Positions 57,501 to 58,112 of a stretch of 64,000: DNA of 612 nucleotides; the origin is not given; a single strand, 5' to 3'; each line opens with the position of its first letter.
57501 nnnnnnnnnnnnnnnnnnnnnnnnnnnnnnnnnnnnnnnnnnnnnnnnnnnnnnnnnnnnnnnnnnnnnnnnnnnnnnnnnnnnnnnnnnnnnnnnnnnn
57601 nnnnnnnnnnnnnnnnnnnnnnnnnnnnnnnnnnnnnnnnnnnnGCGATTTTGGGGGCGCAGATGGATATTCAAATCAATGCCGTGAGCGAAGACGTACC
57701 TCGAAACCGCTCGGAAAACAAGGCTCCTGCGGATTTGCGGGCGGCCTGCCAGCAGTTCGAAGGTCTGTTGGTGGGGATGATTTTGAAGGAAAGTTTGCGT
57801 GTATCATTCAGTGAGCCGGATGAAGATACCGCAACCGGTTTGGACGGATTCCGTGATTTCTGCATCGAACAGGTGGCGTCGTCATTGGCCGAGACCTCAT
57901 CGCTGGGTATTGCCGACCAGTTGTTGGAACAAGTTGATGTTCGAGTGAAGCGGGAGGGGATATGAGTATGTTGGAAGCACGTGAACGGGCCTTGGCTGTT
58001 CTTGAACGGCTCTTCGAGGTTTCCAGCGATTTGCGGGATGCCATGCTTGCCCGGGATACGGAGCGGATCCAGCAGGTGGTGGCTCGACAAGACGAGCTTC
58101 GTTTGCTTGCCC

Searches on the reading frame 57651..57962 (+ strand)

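Call 18: search_protein_families(library=ncbifam, proteins=[window:57651-57962:+], max_evalue=1)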
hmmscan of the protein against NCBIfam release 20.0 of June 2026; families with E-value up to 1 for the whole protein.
window:57651-57962:+ (104 aa): 6 families
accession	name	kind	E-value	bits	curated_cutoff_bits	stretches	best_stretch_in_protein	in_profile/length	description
TIGR02541.1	flagell_FlgJ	equivalog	1.1e-07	32.1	193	1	18-96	12-89/294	flagellar assembly peptidoglycan hydrolase FlgJ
NF009349.0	PRK12708.1-1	equivalog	5.3e-05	23.7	141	1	9-96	5-95/97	peptidoglycan hydrolase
NF009350.0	PRK12708.1-2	equivalog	7.9e-05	22.9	189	1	20-97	21-100/132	peptidoglycan hydrolase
NF009351.0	PRK12708.1-3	equivalog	0.00017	21.7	183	1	9-99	5-97/129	peptidoglycan hydrolase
NF009355.0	PRK12710.1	equivalog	0.0057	15.9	358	1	21-99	21-101/291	flagellar rod assembly protein/muramidase FlgJ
NF009352.0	PRK12708.1-4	equivalog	0.15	12.4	178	1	28-100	27-102/140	peptidoglycan hydrolase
